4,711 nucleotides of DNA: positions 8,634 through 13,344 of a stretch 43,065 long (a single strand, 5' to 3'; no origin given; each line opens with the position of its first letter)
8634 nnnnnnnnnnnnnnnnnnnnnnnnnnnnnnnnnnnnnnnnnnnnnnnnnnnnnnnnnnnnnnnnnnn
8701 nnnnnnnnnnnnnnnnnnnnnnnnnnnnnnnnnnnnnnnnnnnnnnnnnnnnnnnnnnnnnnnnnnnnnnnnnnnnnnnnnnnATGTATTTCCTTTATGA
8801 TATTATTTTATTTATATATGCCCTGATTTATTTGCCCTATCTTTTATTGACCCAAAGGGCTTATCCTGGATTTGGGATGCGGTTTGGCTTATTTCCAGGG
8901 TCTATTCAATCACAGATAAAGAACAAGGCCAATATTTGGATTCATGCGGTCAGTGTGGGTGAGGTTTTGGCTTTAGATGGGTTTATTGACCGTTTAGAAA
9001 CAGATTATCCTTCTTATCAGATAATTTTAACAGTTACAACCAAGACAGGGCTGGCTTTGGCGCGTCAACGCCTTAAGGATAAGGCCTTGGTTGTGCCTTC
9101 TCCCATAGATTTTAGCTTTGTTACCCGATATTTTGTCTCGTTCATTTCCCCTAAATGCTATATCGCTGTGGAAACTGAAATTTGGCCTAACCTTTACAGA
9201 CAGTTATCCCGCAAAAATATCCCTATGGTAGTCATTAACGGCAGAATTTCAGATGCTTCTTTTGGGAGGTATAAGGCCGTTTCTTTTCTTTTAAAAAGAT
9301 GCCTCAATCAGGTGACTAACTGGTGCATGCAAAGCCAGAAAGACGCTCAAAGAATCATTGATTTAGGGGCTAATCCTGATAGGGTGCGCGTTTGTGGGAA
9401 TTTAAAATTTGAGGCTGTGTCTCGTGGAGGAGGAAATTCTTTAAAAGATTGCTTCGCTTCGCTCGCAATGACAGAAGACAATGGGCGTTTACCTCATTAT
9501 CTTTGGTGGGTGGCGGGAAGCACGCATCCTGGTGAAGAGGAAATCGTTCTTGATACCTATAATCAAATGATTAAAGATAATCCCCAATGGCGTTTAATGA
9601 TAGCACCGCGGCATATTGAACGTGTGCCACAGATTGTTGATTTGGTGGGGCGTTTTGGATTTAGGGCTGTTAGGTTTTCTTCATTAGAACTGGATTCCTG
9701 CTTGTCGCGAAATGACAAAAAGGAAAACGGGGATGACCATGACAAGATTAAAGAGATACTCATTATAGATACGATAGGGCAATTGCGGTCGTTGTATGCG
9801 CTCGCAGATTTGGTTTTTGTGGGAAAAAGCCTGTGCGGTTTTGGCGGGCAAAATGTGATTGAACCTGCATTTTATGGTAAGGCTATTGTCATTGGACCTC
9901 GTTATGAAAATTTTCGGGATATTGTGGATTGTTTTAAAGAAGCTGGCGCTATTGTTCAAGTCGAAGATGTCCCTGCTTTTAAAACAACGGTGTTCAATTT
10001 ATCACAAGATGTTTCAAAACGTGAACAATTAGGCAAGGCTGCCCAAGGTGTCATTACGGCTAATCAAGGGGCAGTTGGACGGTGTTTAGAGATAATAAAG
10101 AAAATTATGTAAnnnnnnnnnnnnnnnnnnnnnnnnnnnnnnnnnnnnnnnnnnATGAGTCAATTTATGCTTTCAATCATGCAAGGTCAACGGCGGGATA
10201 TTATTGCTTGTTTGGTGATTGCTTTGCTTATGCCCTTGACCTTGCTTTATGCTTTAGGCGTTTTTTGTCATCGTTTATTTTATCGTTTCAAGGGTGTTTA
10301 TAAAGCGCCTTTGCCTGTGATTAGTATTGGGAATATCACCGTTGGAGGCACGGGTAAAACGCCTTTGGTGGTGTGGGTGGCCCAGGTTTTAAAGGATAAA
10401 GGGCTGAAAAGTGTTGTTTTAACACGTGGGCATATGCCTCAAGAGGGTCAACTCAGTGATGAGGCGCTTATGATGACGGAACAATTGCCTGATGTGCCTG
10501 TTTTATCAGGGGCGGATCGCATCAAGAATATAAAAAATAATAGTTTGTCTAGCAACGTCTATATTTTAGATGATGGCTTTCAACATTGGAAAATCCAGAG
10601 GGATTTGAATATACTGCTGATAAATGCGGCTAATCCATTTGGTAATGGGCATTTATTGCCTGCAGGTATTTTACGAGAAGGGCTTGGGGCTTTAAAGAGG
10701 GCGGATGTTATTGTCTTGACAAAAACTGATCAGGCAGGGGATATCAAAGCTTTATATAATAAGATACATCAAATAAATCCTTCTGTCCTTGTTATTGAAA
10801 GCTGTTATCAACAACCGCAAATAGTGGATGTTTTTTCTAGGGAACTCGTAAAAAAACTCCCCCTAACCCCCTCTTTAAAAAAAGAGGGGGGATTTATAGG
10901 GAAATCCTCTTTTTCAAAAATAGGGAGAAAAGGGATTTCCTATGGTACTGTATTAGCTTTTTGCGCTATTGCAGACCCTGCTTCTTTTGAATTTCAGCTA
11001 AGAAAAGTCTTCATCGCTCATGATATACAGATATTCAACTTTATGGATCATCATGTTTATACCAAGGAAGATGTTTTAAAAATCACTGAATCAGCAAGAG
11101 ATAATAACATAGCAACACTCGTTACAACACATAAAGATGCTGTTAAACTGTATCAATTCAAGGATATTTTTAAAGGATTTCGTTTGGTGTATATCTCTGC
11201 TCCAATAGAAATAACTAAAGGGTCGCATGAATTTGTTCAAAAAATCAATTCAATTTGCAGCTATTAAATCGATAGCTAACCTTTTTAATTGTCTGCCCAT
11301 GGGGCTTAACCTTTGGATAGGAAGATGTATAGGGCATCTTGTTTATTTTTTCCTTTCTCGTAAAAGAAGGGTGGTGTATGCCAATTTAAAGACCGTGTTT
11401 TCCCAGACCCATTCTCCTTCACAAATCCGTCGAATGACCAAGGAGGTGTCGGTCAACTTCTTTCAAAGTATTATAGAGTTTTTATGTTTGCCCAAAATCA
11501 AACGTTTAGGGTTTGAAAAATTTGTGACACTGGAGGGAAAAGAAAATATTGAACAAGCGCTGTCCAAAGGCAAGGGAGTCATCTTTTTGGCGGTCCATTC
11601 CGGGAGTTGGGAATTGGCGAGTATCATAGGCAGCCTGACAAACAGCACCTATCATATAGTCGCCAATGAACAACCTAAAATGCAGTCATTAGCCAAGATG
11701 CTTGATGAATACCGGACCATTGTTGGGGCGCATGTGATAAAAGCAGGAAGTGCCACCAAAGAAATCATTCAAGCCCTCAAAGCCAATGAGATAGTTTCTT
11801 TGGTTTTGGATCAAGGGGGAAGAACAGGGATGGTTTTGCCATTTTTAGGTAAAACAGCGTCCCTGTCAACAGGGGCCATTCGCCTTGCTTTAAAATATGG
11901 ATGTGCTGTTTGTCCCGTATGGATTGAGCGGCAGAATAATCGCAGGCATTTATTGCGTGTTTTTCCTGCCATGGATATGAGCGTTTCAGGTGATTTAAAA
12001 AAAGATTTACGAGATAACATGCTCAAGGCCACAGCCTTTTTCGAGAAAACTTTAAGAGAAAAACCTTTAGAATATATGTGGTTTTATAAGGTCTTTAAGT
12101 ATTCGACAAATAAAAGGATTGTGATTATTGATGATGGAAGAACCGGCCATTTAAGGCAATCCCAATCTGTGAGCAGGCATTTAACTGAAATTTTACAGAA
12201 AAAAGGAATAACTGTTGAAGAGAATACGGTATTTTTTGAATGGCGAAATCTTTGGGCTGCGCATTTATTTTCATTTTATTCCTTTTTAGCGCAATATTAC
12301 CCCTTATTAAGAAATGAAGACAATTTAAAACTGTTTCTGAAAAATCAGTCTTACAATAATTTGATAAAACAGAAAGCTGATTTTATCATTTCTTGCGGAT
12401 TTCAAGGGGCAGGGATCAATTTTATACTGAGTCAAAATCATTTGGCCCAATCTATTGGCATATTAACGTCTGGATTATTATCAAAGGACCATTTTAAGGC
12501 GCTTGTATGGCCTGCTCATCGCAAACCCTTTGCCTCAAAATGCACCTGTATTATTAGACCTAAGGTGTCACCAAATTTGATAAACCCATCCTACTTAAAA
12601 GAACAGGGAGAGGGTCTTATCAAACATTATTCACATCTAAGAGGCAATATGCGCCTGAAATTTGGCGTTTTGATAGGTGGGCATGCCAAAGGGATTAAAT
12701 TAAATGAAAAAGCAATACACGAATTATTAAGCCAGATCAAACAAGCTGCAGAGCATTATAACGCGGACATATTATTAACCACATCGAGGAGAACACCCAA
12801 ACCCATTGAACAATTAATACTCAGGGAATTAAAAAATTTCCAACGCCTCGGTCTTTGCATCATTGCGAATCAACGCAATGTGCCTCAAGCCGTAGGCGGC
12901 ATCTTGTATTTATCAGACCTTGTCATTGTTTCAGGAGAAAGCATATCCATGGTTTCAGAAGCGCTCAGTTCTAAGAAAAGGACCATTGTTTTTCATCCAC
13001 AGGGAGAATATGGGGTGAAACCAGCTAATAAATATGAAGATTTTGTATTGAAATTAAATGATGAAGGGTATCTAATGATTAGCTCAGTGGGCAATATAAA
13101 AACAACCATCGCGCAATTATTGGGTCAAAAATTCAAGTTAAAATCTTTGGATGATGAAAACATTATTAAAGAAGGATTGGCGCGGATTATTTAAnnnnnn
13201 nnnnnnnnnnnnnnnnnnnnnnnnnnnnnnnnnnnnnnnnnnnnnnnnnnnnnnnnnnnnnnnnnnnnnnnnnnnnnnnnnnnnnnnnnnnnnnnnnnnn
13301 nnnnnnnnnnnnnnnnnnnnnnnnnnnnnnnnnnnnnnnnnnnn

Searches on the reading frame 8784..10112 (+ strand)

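Call 8: search_protein_families(library=pfam, proteins=[window:8784-10112:+], max_evalue=0.01)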
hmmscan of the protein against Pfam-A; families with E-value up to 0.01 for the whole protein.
window:8784-10112:+ (442 aa): 2 families
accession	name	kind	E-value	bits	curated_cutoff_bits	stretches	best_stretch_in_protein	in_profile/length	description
PF04413.22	Glycos_transf_N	-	1.9e-57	194.1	23.9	1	32-210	5-178/179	3-Deoxy-D-manno-octulosonic-acid transferase (kdotransferase)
PF00534.26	Glycos_transf_1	-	0.00044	20.3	26.4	1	331-421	81-170/172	Glycosyl transferases group 1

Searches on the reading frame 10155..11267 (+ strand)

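Call 8: search_protein_families(library=pfam, proteins=[window:10155-11267:+], max_evalue=0.01)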
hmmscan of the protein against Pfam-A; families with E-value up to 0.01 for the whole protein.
window:10155-11267:+ (370 aa): 2 families
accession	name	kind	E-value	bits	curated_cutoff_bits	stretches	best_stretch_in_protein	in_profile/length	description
PF02606.20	LpxK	-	1.8e-68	231.5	27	1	23-364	3-323/328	Tetraacyldisaccharide-1-P 4'-kinase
PF19842.5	YqeC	-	0.0083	16.8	27.6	0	63-147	4-76/145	YqeC protein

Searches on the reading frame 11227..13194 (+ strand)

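Call 8: search_protein_families(library=pfam, proteins=[window:11227-13194:+], max_evalue=0.01)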
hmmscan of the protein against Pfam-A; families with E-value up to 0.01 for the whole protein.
window:11227-13194:+ (655 aa): 3 families
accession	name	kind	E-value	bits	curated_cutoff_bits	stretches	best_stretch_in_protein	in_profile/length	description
PF03279.18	Lip_A_acyltrans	-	1e-36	127.1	22.3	1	19-291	25-294/295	Bacterial lipid A biosynthesis acyltransferase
PF06258.17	Mito_fiss_Elm1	-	8.1e-30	104.4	27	1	307-617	2-276/304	Mitochondrial fission ELM1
PF01553.26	Acyltransferase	-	0.00085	19.6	23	1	100-233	2-131/132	Acyltransferase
